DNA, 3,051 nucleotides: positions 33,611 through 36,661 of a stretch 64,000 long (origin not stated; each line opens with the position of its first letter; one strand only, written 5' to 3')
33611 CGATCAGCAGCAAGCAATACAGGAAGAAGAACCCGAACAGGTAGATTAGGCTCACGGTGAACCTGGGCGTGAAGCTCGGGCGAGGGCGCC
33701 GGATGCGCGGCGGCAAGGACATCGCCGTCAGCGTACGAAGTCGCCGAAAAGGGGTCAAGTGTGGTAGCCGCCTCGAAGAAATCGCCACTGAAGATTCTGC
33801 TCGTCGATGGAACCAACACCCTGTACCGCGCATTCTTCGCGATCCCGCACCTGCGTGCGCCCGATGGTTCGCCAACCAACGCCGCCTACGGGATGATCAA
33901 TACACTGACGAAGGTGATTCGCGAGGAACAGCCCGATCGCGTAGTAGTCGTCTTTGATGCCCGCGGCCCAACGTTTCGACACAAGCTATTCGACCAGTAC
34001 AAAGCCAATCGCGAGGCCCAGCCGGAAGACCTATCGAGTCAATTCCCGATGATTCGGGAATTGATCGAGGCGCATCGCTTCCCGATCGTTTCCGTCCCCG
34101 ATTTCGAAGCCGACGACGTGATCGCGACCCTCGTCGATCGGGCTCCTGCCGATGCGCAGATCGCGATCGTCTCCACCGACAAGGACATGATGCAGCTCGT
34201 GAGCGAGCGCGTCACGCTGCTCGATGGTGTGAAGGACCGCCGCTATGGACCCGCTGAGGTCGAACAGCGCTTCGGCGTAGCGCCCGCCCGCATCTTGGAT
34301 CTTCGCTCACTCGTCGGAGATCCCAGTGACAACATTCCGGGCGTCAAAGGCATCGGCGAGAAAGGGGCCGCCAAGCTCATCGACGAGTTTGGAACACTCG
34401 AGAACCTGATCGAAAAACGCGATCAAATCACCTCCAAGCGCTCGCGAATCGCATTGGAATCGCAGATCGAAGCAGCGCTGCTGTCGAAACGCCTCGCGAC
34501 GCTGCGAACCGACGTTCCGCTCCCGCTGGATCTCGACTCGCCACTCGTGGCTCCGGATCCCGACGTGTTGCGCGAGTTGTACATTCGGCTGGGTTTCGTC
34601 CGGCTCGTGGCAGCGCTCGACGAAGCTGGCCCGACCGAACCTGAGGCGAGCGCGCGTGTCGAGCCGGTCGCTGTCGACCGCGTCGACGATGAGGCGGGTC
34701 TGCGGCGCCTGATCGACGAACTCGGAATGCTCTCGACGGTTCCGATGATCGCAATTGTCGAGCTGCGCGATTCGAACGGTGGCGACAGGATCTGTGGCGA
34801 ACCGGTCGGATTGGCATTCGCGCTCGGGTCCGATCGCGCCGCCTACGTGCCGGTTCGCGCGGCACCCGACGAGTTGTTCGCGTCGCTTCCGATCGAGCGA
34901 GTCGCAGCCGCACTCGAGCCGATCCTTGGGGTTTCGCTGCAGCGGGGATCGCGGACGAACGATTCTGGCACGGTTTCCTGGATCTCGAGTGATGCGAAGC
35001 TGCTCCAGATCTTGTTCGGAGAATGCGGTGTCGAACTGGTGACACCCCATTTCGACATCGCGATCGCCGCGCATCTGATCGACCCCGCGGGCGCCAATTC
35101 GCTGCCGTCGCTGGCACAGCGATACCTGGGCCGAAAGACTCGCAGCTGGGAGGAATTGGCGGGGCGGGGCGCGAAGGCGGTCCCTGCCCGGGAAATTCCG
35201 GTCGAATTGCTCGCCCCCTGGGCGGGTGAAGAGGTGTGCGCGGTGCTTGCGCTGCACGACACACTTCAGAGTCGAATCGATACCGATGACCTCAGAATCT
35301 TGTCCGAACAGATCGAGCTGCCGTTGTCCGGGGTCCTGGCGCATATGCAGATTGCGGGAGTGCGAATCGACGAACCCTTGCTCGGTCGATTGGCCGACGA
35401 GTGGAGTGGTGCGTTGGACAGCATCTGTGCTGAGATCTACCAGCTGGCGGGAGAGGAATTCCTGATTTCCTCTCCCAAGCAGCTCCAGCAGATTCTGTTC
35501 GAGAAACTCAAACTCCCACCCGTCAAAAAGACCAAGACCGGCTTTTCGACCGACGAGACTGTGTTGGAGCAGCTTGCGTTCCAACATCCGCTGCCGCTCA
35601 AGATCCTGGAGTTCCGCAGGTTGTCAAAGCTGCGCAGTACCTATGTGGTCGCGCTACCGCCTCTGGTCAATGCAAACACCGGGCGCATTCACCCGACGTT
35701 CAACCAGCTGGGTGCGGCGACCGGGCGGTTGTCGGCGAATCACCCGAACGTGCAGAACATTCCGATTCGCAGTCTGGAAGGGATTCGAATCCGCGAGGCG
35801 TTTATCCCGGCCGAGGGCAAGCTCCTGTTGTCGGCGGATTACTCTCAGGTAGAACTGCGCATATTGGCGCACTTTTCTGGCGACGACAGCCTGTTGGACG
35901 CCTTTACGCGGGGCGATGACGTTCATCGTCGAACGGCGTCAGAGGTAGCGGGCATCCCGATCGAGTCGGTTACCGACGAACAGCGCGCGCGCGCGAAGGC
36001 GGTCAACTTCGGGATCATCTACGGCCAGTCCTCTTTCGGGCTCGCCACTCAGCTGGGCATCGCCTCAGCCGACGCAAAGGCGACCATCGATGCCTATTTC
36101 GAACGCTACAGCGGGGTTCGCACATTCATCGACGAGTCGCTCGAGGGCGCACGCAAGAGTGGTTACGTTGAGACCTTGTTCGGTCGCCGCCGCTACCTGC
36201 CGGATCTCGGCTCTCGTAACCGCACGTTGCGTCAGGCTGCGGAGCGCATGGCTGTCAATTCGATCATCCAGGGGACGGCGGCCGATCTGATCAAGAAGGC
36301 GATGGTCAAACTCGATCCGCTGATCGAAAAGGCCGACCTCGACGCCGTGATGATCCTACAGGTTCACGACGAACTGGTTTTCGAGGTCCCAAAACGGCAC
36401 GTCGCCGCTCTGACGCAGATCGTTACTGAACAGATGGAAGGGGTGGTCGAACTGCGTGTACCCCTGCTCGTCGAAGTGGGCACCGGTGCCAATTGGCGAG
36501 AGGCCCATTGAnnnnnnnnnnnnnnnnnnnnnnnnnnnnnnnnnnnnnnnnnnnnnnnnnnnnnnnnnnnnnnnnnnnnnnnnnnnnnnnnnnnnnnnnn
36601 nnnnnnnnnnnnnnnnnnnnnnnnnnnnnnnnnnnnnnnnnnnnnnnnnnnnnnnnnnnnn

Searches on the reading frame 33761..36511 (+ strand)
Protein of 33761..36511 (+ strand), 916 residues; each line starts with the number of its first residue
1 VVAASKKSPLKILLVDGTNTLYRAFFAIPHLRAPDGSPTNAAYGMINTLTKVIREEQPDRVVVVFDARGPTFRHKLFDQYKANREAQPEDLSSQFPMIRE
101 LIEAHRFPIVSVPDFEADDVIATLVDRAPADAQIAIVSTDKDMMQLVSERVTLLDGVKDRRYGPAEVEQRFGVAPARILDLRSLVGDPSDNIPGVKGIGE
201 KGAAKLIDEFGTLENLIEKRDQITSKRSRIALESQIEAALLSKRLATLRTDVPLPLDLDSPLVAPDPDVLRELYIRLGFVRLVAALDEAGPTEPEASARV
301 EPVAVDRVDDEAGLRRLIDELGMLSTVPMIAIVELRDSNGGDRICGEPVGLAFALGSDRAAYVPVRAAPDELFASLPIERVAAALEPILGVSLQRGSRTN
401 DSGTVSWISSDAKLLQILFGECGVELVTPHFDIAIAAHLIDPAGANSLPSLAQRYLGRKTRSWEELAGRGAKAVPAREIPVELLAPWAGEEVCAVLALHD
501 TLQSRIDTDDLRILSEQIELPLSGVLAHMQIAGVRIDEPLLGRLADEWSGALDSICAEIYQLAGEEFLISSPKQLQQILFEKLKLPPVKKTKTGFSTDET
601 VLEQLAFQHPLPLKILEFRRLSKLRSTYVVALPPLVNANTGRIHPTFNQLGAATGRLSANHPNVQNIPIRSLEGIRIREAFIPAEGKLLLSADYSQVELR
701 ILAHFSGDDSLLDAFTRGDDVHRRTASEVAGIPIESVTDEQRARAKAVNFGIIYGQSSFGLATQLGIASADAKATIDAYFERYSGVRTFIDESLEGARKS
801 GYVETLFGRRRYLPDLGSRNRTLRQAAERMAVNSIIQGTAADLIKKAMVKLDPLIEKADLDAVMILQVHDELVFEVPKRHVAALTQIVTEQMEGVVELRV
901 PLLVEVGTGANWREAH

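Call 31: search_protein_families(library=pfam, proteins=[window:33761-36511:+], max_evalue=0.00001)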
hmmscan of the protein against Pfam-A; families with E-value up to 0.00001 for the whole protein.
window:33761-36511:+ (916 aa): 3 families
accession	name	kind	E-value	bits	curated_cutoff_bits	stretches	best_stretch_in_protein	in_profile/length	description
PF00476.26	DNA_pol_A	-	9.2e-157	522.3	34.3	1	541-914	4-381/381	DNA polymerase family A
PF02739.22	5_3_exonuc_N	-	8.9e-57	191.8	34.3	1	11-172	1-164/164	5'-3' exonuclease, N-terminal resolvase-like domain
PF01367.25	5_3_exonuc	-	3e-29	101.8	40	1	173-260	1-88/97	5'-3' exonuclease, C-terminal SAM fold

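Call 33: list_cluster_members(proteins=[window:33761-36511:+, window:42172-44205:+, window:30519-31622:+, window:57871-59202:-])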
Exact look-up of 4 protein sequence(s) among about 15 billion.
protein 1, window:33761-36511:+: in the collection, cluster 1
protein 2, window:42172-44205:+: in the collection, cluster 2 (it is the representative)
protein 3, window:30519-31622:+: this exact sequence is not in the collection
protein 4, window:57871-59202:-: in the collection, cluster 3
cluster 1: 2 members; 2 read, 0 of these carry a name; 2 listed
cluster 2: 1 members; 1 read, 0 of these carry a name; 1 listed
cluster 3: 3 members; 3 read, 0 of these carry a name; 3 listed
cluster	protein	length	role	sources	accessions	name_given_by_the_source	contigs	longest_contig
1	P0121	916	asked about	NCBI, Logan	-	-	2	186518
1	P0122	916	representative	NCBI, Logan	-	-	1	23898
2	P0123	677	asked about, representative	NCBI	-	-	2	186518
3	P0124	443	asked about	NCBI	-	-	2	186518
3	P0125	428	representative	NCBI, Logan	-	-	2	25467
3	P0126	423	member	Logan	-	-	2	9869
